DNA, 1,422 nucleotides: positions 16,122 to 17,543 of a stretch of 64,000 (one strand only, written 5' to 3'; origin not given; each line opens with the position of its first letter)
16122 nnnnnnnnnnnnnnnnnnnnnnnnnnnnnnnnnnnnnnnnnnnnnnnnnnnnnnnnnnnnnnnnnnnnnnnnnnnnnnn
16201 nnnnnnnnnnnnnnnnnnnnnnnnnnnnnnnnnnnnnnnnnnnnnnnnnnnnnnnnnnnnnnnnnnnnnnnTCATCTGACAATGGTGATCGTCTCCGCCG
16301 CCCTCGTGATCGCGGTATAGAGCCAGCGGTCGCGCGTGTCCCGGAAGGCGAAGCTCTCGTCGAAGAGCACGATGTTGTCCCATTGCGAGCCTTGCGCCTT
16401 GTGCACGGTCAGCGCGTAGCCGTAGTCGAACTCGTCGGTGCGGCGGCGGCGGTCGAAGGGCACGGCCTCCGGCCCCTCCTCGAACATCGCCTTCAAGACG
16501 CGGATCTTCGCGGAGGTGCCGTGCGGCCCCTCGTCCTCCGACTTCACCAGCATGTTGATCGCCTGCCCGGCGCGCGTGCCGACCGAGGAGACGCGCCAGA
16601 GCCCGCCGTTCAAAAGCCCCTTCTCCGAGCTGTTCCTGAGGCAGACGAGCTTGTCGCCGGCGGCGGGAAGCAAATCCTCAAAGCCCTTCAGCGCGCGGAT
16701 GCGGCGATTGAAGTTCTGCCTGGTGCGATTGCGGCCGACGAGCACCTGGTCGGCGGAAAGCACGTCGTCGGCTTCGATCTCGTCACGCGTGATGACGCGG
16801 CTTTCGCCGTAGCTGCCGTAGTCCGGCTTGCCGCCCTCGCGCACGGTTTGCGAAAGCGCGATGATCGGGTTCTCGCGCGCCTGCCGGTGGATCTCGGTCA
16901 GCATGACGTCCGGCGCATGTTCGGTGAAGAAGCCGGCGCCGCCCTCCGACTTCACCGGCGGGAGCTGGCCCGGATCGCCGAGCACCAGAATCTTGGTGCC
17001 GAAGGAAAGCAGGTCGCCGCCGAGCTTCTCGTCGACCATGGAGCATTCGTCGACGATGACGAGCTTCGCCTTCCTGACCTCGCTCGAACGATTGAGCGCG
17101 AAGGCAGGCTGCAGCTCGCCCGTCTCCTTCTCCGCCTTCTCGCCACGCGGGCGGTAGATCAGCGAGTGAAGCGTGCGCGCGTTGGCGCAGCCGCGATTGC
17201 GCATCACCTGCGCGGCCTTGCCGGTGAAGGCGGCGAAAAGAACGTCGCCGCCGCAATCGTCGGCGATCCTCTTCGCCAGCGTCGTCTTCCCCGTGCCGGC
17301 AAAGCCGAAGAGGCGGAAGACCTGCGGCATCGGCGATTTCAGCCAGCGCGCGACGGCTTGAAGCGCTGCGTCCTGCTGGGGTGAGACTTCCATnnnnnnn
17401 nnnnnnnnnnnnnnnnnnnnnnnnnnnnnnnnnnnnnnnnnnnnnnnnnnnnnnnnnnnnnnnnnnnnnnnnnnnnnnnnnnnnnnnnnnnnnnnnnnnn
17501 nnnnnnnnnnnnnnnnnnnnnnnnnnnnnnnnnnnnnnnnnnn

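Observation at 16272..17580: RHH antitoxin-like ORF (PSK/Rv0623-like VapB family) in an operon with a compact 373-aa RecD/Dda-like helicase instead of a PIN toxin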

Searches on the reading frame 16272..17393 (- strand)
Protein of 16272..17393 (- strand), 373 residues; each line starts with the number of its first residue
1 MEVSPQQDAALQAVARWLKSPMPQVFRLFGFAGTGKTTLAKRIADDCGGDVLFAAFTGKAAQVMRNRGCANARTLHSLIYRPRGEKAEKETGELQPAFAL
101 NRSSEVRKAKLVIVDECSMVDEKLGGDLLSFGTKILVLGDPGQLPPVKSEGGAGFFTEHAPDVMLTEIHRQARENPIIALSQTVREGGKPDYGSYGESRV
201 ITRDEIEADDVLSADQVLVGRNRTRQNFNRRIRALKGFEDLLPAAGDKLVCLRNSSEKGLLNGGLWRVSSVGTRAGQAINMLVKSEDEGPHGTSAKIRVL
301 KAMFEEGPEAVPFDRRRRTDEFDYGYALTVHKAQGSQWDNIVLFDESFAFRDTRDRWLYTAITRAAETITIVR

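Call 3: search_protein_families(library=pfam, proteins=[window:16272-17393:-], max_evalue=1)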
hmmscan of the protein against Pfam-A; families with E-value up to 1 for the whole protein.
window:16272-17393:- (373 aa): 18 families
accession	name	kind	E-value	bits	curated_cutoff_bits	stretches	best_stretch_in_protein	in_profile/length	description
PF13604.12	AAA_30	-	3.4e-26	92.6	27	1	4-190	3-174/191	AAA domain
PF13245.12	AAA_19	-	1.9e-17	64.1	25.1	1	24-147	12-132/134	AAA domain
PF13538.12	UvrD_C_2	-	1.6e-16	60.3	27.4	1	324-371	1-51/52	UvrD-like helicase C-terminal domain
PF01443.25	Viral_helicase1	-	2.3e-10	41.1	21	2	30-147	5-100/228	Viral superfamily 1 RNA helicase core domain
PF05970.20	PIF1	-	7.2e-10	39.3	25.9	1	4-148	3-156/223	PIF1-like helicase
PF00931.28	NB-ARC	-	0.00076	19.2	23.5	1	8-46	2-41/248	NB-ARC domain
PF13191.12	AAA_16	-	0.0027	18.6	32.6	1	7-70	8-73/167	AAA ATPase domain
PF00004.35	AAA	-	0.0034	18.3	21.2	1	28-53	3-28/131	ATPase family associated with various cellular activities (AAA)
PF13401.12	AAA_22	-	0.0034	18.1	27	1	28-120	10-96/130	AAA domain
PF13671.12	AAA_33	-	0.0057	17.4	27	1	27-52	3-28/143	AAA domain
PF24883.2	NPHP3_N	-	0.0059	17.2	24.8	1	14-48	12-47/164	Nephrocystin 3, N-terminal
PF13086.12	AAA_11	-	0.008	16.4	27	1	108-147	213-253/257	AAA domain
PF05729.18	NACHT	-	0.017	15.4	26.7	1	28-86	5-65/167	NACHT domain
PF13238.12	AAA_18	-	0.034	15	29.4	1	29-118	4-81/128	AAA domain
PF09848.15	SLFN-g3_helicase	-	0.036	13.8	24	1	25-117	3-88/354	Schlafen group 3, DNA/RNA helicase domain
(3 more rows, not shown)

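Call 4: search_protein_families(library=ncbifam, proteins=[window:16272-17393:-], max_evalue=1)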
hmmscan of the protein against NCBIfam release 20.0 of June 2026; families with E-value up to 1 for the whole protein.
window:16272-17393:- (373 aa): 17 families
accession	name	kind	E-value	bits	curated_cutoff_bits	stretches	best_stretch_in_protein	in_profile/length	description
TIGR01448.2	helicase_RecD2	equivalog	6.3e-37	127.1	500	2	13-203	324-508/713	SF1B family DNA helicase RecD2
TIGR02768.1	TraA_Ti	equivalog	5.7e-20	71.2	590.45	2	24-174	376-516/751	Ti-type conjugative transfer relaxase TraA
TIGR01447.1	recD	equivalog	4.5e-19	68.5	310.15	2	300-372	501-573/597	exodeoxyribonuclease V subunit alpha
NF010464.0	PRK13889.1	subfamily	2.4e-10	39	1015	2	244-342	602-674/992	conjugal transfer relaxase TraA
NF010402.0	PRK13826.1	subfamily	1.1e-09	36.8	1317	2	24-155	398-517/1102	Dtr system oriT relaxase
NF008127.0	PRK10875.1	equivalog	5.6e-08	31.8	671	1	317-371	535-589/619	exodeoxyribonuclease V subunit alpha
TIGR02903.1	spore_lon_C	equivalog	0.0074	14.8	678.8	1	7-43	159-195/615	Lon family ATP-dependent protease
NF040671.1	PLuB_AAA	exception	0.0088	13.4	999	1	109-158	963-1014/1256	PLuB system helicase-like protein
TIGR02640.1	gas_vesic_GvpN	equivalog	0.017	14.7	266.8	1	12-52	12-50/262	gas vesicle protein GvpN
NF051883.1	DnaARegInactHdaA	equivalog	0.017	14.7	300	1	3-60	22-78/229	DnaA regulatory inactivator HdaA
NF005295.0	PRK06820.1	equivalog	0.038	13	690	1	13-64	153-204/440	EscN/YscN/HrcN family type III secretion system ATPase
NF003230.0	PRK04195.1-6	equivalog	0.05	12.3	441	1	16-53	32-69/494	replication factor C large subunit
TIGR00150.1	T6A_YjeE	equivalog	0.064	13.1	60.1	1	9-53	7-52/135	tRNA (adenosine(37)-N6)-threonylcarbamoyltransferase complex ATPase subunit type 1 TsaE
TIGR03600.1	phage_DnaB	exception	0.085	11.8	498.65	1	33-119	204-287/421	phage replicative helicase, DnaB family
NF003229.0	PRK04195.1-5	equivalog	0.1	11.3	280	1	13-51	32-72/413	replication factor C large subunit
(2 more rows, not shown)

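Call 5: search_protein_families(library=padloc, proteins=[window:16272-17393:-], max_evalue=1)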
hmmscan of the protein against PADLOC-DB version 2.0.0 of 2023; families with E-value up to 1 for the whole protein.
window:16272-17393:- (373 aa): 25 families
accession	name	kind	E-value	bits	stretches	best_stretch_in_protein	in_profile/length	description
PDLC04476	PDC-M16A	-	5.2e-52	175.2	4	2-133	4-142/691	-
PDLC04475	PDC-M16A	-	4.9e-46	155.6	3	2-186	11-230/721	-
PDLC04472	PDC-M16A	-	3.1e-36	123.1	2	3-288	220-558/930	-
PDLC01734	typeIV_RecD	-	4.5e-27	92.6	2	25-190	356-520/763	RecD_0_IVD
PDLC04474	PDC-M16A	-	8.6e-25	85.3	2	3-137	216-352/917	-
PDLC05065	PDC-S68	-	2.4e-24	83.3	2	28-147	625-745/1221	-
PDLC05066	PDC-S68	-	2.5e-23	80.1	2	28-147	598-721/1202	-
PDLC05064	PDC-S68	-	1.1e-21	74.4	2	301-371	1025-1096/1273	-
PDLC01148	RecD_like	-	1.4e-15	54.7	2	24-151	329-449/719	RecD/Tra ATPase fused to N-terminal HHH domain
PDLC05035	PDC-S53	-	2.6e-12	43.6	2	25-147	512-618/900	-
PDLC04473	PDC-M16A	-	9.5e-07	25.4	1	322-372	457-513/735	-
PDLC04470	PDC-M16A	-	4.8e-06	23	2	323-371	627-677/895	-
PDLC00122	GajB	-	5.3e-05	20.3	1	326-372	424-471/502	UrvD helicase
PDLC04469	PDC-M16A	-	0.0023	14.2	1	322-370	629-679/892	-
PDLC00104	GajB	-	0.0062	13.3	1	328-372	507-562/574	UrvD helicase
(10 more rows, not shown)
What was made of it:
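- The helicase core matches PADLOC helicase models such as PDC-M16A, E 5e-52 (call 5).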

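Call 6: search_protein_families(library=phrogs, proteins=[window:16272-17393:-], max_evalue=0.01)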
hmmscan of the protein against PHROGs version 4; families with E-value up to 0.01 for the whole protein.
window:16272-17393:- (373 aa): 5 families
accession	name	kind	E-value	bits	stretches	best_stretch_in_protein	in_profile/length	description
phrog_325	-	DNA, RNA and nucleotide metabolism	7.9e-108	363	1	1-372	469-867/986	Dda-like helicase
phrog_4412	-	DNA, RNA and nucleotide metabolism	1.6e-35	123.6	2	12-194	337-511/743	exonuclease V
phrog_1967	-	DNA, RNA and nucleotide metabolism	1.3e-14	54.7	1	1-94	151-248/776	DNA helicase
phrog_168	-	DNA, RNA and nucleotide metabolism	1.9e-07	32.1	1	12-119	31-111/314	clamp loader of DNA polymerase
phrog_5846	-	DNA, RNA and nucleotide metabolism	5.3e-06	26.9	1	7-76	21-67/380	clamp loader of DNA polymerase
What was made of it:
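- On SF1B RecD/Dda/Pif1-like DNA helicase: AAA_30, AAA_19 and UvrD_C_2 (call 3). phrog_325 Dda-like, 7.9e-108 (call 6).
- Checked: The helicase matches AAA_30 (3.4e-26), UvrD_C_2 (1.6e-16) and phrog_325 'Dda-like helicase' (7.9e-108) (calls 3, 6).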

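Call 10: find_homologous_proteins(query=window:16272-17393:-)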
Query window:16272-17393:- (373 aa): 8000 proteins with E <= 0.001 among 8000 candidates; the best 120 are listed.
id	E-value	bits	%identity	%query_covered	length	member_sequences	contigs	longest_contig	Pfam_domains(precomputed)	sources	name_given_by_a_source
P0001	2.3e-237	805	96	100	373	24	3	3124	PF13538.13,PF05970.21,PF01443.25,PF13604.13,PF13245.13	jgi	jgi:exodeoxyribonuclease-5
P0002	8.7e-224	760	90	100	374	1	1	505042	PF13538.13,PF05970.21,PF01443.25,PF13604.13,PF13245.13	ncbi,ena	-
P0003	9.6e-219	744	89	100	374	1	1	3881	PF13538.13,PF05970.21,PF01443.25,PF13604.13,PF13245.13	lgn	-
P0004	2.0e-214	730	86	100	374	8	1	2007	PF13538.13,PF05970.21,PF01443.25,PF13604.13,PF13245.13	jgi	jgi:exodeoxyribonuclease-5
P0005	3.0e-213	726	86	100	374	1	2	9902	PF13538.13,PF05970.21,PF01443.25,PF13604.13,PF13245.13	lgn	-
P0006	4.4e-213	725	86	100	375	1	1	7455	PF13538.13,PF05970.21,PF01443.25,PF13604.13,PF13245.13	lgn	-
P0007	6.9e-213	724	86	100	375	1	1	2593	PF13538.13,PF05970.21,PF01443.25,PF13604.13,PF13245.13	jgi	jgi:exodeoxyribonuclease-5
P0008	1.0e-212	724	86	100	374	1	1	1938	PF13538.13,PF05970.21,PF01443.25,PF13604.13,PF13245.13,PF13401.13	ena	-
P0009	1.9e-212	723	86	100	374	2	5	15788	PF13538.13,PF05970.21,PF01443.25,PF13604.13,PF13245.13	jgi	jgi:exodeoxyribonuclease-5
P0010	2.1e-212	723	86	100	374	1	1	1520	PF13538.13,PF05970.21,PF01443.25,PF13604.13,PF13245.13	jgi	jgi:exodeoxyribonuclease-5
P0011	2.8e-212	722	86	100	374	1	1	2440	PF13538.13,PF05970.21,PF01443.25,PF13604.13,PF13245.13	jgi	jgi:exodeoxyribonuclease-5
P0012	7.2e-212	721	85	100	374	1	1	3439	PF13538.13,PF05970.21,PF01443.25,PF13604.13,PF13245.13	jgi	jgi:exodeoxyribonuclease V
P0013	1.1e-211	721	86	100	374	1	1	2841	PF13538.13,PF05970.21,PF01443.25,PF13604.13,PF13245.13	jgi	jgi:exodeoxyribonuclease-5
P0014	2.1e-211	720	84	100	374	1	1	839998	PF13538.13,PF05970.21,PF01443.25,PF13604.13,PF13245.13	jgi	jgi:exodeoxyribonuclease-5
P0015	2.1e-211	720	85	100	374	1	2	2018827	PF13538.13,PF05970.21,PF01443.25,PF13604.13,PF13245.13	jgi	jgi:exodeoxyribonuclease-5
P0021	2.0e-209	713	87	97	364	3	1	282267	PF13538.13,PF05970.21,PF01443.25,PF13604.13,PF13245.13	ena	-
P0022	2.6e-208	709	84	100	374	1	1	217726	PF13538.13,PF05970.21,PF01443.25,PF13604.13,PF13245.13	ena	-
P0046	1.2e-199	681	81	100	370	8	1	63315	PF13538.13,PF05970.21,PF01443.25,PF13604.13,PF13245.13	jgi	jgi:exodeoxyribonuclease-5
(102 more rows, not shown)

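Call 19: find_related_loci(query=A1, collection=genome_contigs, flank=4000)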
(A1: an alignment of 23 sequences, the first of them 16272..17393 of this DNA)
Query A1 (373 aa) in genome_contigs; peptide patterns used: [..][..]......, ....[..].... (x = any residue, [..] = any of these).
600 stretches matched a pattern (row limit reached: there are more); 585 encode a relative of the query (tblastn E <= 1e-3); the best 80 are kept; 80 distinct loci.
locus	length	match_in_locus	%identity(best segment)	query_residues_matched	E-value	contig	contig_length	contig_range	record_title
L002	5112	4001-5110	70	1-370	0e+0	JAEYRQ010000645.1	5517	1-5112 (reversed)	MAG: Proteobacteria bacterium isolate OH_CBB_66 k127_1442806, whole genome shotgun sequence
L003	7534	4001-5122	67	1-373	1e-169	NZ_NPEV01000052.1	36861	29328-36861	Rhodobium orientis strain DSM 11290 NODE_52_length_36861_cov_42.3723, whole genome shotgun sequence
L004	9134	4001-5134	67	1-373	2e-165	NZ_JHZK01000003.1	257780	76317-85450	Afifella pfennigii DSM 17143 Q331DRAFT_scaffold00003.3_C, whole genome shotgun sequence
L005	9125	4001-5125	65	1-373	4e-162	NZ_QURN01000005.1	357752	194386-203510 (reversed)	Mesorhizobium denitrificans strain LA-28 contig_5, whole genome shotgun sequence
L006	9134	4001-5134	65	1-373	2e-161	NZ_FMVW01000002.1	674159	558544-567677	Afifella marina DSM 2698, whole genome shotgun sequence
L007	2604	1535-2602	67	1-364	3e-170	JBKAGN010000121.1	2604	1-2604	MAG: Hyphomicrobiales bacterium isolate Ske_MAG15 Ske_MAG15_0121, whole genome shotgun sequence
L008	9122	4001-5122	64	1-373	6e-160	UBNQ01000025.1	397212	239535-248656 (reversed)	Rhizobiales bacterium isolate AFS016371 genome assembly, contig: contig_25, whole genome shotgun sequence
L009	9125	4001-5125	65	1-373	2e-159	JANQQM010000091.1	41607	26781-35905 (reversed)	MAG: Salaquimonas sp. isolate IP29b_bin.27 k99_1829902, whole genome shotgun sequence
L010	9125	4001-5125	65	1-373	3e-159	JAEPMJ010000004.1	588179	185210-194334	MAG: Rhizobiaceae bacterium isolate HCUG1432-7 k141_38206_length_588179_cov_19.9995, whole genome shotgun sequence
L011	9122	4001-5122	64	1-373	2e-159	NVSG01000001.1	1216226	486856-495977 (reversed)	MAG: Hyphomicrobiales bacterium isolate NORP147 Contig_source1382A_2, whole genome shotgun sequence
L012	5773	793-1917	63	1-373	2e-160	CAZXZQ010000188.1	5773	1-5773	MAG TPA_asm: uncultured Rhizobiaceae bacterium isolate binchicken_co385_46 genome assembly, contig: NODE_11857_length_57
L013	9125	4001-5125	63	1-373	9e-159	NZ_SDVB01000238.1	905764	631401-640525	Ciceribacter ferrooxidans strain F8825 NODE_1_length_905764_cov_63.8409, whole genome shotgun sequence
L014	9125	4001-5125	63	1-373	5e-159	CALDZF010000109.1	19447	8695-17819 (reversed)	MAG: uncultured Rhizobiaceae group bacterium isolate H1_Bin_Bin_86_sub_1 genome assembly, contig: c_000000181280, whole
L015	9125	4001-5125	64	1-373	5e-159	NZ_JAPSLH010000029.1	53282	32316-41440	MAG: Chelativorans sp. isolate RH59_bin.020 NODE_559_length_53282_cov_3.046167, whole genome shotgun sequence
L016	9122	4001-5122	64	1-373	4e-159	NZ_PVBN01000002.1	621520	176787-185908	Neorhizobium alkalisoli strain DSM 21826 NODE_2_length_621520_cov_55.8709, whole genome shotgun sequence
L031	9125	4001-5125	64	1-373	1e-156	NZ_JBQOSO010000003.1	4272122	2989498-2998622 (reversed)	Mesorhizobium sp. PUT5 contig_3, whole genome shotgun sequence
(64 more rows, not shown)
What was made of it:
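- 16272..17393 (-): Intact 373-aa SF1B (RecD2/Dda/Pif1-like) DNA helicase. It is an ancestral chromosomal gene of Hyphomicrobiales and a predicted member of the LexA regulon. More than 8000 protein relatives and at least 585 genome loci (calls 10, 19).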

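Call 25: find_encoding_contigs(protein=P0002, flank=4000, max_places=2)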
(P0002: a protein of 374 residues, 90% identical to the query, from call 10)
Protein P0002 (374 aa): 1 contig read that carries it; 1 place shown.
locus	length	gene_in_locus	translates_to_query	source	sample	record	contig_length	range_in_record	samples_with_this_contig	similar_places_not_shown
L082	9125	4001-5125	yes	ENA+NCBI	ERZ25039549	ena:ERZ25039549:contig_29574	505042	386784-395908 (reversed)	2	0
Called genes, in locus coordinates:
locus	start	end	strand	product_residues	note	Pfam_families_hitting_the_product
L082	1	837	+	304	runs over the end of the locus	PF00892:EamA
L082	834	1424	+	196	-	PF01842:ACT, PF22629:ACT_AHAS_ss, PF13710:ACT_5, PF10369:ALS_ss_C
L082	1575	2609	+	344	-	PF14240:YHYH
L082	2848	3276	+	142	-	-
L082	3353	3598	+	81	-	PF07704:PSK_trans_fac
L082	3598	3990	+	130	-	PF01850:PIN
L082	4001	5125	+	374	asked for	PF05970:PIF1, PF13604:AAA_30, PF13245:AAA_19, PF01443:Viral_helicase1 (weak), PF13538:UvrD_C_2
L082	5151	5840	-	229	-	PF02798:GST_N, PF13417:GST_N_3, PF13409:GST_N_2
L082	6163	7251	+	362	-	PF00487:FA_desaturase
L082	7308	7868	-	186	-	-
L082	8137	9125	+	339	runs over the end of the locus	PF02826:2-Hacid_dh_C (weak), PF03807:F420_oxidored (weak), PF07991:KARI_N, PF01450:KARI_C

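Call 26: find_encoding_contigs(protein=P0015, flank=4000, max_places=2)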
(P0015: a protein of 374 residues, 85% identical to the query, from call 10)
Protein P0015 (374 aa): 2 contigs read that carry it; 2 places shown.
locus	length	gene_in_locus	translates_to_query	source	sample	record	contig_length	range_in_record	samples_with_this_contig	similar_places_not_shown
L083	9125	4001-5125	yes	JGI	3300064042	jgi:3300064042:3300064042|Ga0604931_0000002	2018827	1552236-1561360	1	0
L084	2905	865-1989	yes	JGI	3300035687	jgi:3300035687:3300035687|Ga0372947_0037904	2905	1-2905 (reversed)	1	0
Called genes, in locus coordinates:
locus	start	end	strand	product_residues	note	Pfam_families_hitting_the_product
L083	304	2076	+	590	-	PF02776:TPP_enzyme_N, PF00205:TPP_enzyme_M, PF02775:TPP_enzyme_C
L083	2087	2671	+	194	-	PF01842:ACT, PF22629:ACT_AHAS_ss, PF13710:ACT_5, PF10369:ALS_ss_C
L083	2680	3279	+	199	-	PF01810:LysE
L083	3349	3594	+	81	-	PF07704:PSK_trans_fac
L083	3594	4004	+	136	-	PF01850:PIN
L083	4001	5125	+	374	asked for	PF05970:PIF1, PF13604:AAA_30, PF13245:AAA_19, PF01443:Viral_helicase1 (weak), PF13538:UvrD_C_2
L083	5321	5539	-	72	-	-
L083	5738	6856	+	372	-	PF01734:Patatin, PF12536:DUF3734 (weak)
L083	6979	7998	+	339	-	PF00670:AdoHcyase_NAD (weak), PF02826:2-Hacid_dh_C (weak), PF03807:F420_oxidored (faint), PF07991:KARI_N, PF01450:KARI_C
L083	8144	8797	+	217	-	-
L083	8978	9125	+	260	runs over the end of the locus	-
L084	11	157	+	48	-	-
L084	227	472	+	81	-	PF07704:PSK_trans_fac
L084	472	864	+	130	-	PF01850:PIN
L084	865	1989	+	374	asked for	PF05970:PIF1, PF13604:AAA_30, PF13245:AAA_19, PF01443:Viral_helicase1 (weak), PF13538:UvrD_C_2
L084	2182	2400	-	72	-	-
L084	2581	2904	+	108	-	?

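Call 27: find_encoding_contigs(protein=P0021, flank=4000, max_places=2)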
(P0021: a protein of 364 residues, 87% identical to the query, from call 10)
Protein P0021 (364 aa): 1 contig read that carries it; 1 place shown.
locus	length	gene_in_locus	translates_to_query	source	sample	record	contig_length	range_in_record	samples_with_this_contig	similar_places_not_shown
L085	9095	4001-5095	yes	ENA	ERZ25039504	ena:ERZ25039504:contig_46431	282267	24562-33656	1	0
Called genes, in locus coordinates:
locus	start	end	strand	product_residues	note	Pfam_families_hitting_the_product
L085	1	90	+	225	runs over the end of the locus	-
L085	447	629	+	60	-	-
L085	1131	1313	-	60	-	-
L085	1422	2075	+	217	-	PF00205:TPP_enzyme_M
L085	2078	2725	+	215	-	PF02775:TPP_enzyme_C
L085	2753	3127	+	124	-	PF01842:ACT, PF22629:ACT_AHAS_ss, PF13710:ACT_5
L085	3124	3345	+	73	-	PF10369:ALS_ss_C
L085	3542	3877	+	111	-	-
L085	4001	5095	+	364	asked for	PF05970:PIF1, PF13245:AAA_19, PF13604:AAA_30, PF01443:Viral_helicase1 (faint), PF13538:UvrD_C_2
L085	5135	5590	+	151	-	PF04828:GFA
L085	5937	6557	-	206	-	-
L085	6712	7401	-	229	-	PF02798:GST_N (weak), PF13417:GST_N_3, PF13409:GST_N_2, PF13410:GST_C_2 (weak)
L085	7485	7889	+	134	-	PF04828:GFA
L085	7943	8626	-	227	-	-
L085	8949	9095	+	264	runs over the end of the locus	-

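Call 55: search_solved_structures(query=window:16272-17393:-, max_evalue=0.00001)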
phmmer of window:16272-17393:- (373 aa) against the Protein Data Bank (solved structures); distinct sequences matched with E-value up to 0.00001: 7.
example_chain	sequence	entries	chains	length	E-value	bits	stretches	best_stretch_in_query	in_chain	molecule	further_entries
3e1s_A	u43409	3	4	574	1.3e-19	73.8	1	28-199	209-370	Exodeoxyribonuclease V, subunit RecD | Exodeoxyribonuclease V, subunit RecD, putative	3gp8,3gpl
9kwf_B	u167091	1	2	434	1.1e-17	67.4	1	26-187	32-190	Putative deoxyribonuclease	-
8jx6_A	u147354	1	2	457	5.3e-12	48.8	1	24-186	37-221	Deep-Sea Helicase 9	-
3upu_A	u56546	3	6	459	1.1e-06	31.3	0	12-187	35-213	ATP-dependent DNA helicase dda | Dda helicase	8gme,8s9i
5ftb_A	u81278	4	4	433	5.2e-06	29.1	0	24-148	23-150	TPR DOMAIN PROTEIN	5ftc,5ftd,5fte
5fhd_A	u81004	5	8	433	6.8e-06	28.7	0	24-148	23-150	Uncharacterized protein | ATP-dependent DNA helicase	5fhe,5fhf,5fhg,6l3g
5ftf_A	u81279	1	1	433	7.2e-06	28.6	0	24-148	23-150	TPR DOMAIN PROTEIN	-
